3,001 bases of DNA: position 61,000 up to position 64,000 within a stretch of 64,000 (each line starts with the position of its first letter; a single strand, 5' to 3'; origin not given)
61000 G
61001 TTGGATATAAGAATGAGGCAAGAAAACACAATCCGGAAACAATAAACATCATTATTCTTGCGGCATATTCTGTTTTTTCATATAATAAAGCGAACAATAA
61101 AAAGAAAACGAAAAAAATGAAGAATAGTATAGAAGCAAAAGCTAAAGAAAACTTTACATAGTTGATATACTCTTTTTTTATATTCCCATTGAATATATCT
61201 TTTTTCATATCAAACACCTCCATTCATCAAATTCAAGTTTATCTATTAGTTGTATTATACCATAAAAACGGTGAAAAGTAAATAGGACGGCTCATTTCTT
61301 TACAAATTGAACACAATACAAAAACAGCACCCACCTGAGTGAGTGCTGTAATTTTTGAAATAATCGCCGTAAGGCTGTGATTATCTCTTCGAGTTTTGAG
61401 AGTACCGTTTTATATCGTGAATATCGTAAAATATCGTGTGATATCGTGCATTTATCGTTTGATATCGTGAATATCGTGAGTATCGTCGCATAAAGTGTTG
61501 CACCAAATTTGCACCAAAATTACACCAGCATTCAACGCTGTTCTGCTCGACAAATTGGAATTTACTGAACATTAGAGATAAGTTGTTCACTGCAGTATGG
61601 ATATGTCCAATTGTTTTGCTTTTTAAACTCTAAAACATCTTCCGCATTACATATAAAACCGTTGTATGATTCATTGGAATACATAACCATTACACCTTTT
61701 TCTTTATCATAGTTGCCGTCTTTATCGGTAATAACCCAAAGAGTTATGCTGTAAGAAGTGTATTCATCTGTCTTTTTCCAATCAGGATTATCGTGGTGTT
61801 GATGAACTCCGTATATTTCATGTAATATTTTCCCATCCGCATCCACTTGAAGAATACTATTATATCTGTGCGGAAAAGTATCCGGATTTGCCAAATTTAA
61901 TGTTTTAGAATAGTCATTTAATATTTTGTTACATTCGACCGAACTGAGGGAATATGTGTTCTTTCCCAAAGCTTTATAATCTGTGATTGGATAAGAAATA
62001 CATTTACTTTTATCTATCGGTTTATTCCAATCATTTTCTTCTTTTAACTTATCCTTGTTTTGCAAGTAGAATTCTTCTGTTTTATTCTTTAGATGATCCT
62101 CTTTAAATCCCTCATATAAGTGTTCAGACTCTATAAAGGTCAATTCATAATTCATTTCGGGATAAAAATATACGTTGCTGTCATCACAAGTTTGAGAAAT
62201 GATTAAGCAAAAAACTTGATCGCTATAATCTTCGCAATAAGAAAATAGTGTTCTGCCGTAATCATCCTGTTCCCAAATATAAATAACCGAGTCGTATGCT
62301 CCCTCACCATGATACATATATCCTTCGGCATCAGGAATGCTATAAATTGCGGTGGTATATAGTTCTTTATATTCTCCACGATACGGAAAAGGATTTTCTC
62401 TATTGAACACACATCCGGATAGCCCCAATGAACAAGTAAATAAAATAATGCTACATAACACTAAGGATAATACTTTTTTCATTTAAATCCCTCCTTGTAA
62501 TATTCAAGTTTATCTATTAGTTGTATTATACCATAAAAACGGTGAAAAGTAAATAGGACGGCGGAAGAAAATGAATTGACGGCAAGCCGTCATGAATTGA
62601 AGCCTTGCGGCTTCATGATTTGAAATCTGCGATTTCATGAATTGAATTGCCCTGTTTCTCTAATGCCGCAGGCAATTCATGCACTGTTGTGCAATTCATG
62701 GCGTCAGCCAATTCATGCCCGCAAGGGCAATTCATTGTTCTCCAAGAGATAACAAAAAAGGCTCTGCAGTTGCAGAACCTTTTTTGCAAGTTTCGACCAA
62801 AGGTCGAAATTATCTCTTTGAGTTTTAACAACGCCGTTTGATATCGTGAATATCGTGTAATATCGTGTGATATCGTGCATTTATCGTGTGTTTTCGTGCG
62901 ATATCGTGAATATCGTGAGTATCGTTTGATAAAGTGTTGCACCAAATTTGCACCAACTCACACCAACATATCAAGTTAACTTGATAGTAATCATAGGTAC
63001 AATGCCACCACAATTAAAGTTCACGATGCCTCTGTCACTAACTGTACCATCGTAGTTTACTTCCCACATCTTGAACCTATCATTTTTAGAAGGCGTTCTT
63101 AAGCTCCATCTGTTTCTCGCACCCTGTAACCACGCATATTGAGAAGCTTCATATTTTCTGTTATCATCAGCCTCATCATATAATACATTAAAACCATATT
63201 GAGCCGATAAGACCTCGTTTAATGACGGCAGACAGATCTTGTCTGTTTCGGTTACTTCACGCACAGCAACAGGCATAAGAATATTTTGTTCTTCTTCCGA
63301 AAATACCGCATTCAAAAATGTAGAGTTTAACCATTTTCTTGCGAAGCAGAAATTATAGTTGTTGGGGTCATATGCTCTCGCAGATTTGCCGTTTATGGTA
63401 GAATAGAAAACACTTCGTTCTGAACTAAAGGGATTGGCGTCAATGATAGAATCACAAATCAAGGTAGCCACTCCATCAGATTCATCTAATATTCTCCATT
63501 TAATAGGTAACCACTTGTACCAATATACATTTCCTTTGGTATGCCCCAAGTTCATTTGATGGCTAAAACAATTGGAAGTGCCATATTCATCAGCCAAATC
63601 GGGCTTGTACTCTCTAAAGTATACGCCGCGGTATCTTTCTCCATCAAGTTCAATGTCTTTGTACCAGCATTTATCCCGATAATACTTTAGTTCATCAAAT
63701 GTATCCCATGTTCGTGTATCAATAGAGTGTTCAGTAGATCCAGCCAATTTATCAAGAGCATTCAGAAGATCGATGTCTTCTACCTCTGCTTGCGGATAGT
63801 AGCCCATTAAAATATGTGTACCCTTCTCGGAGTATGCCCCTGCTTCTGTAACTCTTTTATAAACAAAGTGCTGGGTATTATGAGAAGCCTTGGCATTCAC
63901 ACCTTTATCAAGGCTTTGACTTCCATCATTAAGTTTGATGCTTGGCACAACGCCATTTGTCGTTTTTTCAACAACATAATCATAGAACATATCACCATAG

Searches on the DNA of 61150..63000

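Call 50: search_rna_families(source=window, start=61150, end=63000, threshold=evalue, max_evalue=10)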
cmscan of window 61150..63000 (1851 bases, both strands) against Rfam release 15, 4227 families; matches with E-value up to 10: 7.
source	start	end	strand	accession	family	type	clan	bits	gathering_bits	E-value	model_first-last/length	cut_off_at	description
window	62750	62844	-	RF02432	SpF25_sRNA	Gene; sRNA;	-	24.7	48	0.32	1-102/102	no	Streptococcus sRNA SpF25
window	62694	62785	+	RF00512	Leu_leader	Cis-reg; leader;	-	21.6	50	0.15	1-148/148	no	Leucine operon leader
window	62032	62131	-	RF00225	IRES_Tobamo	Cis-reg; IRES;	-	19.7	50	5.2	1-151/151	no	Tobamovirus internal ribosome entry site (IRES)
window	62860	62914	+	RF03186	mir-3689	Gene; miRNA;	-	17.5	58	3.5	1-72/72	no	mir-3689 microRNA precursor family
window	61265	61382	+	RF00015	U4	Gene; snRNA; splicing;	CL00007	15.5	46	1.3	1-138/138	no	U4 spliceosomal RNA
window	62748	62799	-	RF02056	STnc390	Gene; sRNA;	-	14.9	50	9.4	1-60/60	no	Salmonella sRNA STnc390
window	61305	61525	+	RF02842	RefA1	Gene; sRNA;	-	14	94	6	1-222/222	no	Enterococcus sRNA A1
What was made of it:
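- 62571..62737 (-): Array 2: the same architecture with linker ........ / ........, lying upstream of the promoter of ORF 61562..62482(-). The Rfam Gut-1 model does not detect it at E <= 10 (call 50).
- On Gut-1 RNA motif (RF01706): Array 2 gives no hit at E <= 10 (call 50).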

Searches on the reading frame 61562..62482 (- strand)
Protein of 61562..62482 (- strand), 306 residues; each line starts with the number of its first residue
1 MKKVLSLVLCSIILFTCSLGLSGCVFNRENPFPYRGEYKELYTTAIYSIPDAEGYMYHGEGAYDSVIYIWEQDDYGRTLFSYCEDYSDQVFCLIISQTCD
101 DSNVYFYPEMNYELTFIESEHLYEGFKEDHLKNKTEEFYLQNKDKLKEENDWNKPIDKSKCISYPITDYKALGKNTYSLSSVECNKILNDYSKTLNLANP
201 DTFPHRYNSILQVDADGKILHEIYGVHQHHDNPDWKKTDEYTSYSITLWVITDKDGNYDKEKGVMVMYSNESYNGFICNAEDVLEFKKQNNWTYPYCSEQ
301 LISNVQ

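Call 8: search_protein_families(library=pfam, proteins=[window:61562-62482:-])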
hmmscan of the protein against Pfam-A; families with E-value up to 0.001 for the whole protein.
window:61562-62482:- (306 aa): 0 families

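Call 61: search_protein_families(library=ncbifam, proteins=[window:61562-62482:-], max_evalue=0.1)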
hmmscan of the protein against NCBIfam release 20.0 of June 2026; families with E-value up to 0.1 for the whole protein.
window:61562-62482:- (306 aa): 0 families

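Call 78: find_encoding_contigs(protein=window:61562-62482:-, flank=3000, max_places=10)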
Protein window:61562-62482:- (306 aa): no gene with exactly this product is on record in the collection.

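Call 79: find_homologous_proteins(query=window:61562-62482:-, max_evalue=1e-10)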
Query window:61562-62482:- (306 aa): 172 proteins with E <= 1e-10 among 635 candidates; the best 120 are listed.
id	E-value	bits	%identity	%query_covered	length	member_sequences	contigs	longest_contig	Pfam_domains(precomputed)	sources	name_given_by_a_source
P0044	3.7e-202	689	99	98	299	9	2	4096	-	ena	-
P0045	1.7e-161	555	79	98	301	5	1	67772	-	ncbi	-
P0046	2.9e-161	554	79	98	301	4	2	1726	-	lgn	-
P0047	3.1e-161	554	78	98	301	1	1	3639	-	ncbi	-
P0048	2.4e-159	548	77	98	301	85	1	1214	-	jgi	jgi:hypothetical protein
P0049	2.5e-159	548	77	98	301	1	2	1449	-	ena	-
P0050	2.9e-158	544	75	98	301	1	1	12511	-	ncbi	-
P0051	4.7e-158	544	76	98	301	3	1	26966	-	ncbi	-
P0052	7.3e-158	543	79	97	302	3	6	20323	-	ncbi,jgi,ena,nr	ncbi:MAG: hypothetical protein E7634_05915 [Ruminococcaceae bacterium]|nr:hypothetical protein [Osci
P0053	4.6e-157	540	77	98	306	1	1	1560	-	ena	-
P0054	8.3e-157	540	78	96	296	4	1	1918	-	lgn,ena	-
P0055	6.6e-156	537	77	97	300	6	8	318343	-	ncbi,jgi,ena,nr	ncbi:MAG: hypothetical protein E7624_01010 [Ruminococcaceae bacterium]|nr:hypothetical protein [Osci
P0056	1.3e-153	529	76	98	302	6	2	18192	-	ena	-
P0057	1.8e-153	529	73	98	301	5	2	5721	-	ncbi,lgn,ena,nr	ncbi:MAG: hypothetical protein IJV68_01055 [Clostridia bacterium]|nr:hypothetical protein [Clostridi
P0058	5.4e-153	527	74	98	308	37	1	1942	-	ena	-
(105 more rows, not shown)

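Call 80: find_encoding_contigs(protein=P0044, flank=4000, max_places=10)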
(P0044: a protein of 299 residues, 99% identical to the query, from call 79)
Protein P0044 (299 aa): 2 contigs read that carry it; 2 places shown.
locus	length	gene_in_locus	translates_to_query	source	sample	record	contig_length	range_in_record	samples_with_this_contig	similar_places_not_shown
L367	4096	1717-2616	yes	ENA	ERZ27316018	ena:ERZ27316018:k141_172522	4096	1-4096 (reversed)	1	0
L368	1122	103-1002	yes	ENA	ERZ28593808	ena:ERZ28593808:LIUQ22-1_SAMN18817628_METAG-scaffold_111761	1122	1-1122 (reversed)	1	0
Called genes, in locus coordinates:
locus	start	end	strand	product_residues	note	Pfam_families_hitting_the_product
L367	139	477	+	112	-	-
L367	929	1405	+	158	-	-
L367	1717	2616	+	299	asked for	-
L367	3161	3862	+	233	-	-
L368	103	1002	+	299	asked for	-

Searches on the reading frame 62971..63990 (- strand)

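Call 8: search_protein_families(library=pfam, proteins=[window:62971-63990:-])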
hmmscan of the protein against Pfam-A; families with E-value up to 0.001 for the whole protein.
window:62971-63990:- (339 aa): 1 family
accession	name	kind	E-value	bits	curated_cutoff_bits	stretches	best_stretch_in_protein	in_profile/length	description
PF19789.6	DUF6273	-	8.3e-13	49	23.5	1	201-337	22-171/172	Domain of unknown function (DUF6273)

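Call 61: search_protein_families(library=ncbifam, proteins=[window:62971-63990:-], max_evalue=0.1)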
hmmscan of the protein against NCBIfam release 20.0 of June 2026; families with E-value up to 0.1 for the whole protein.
window:62971-63990:- (339 aa): 0 families
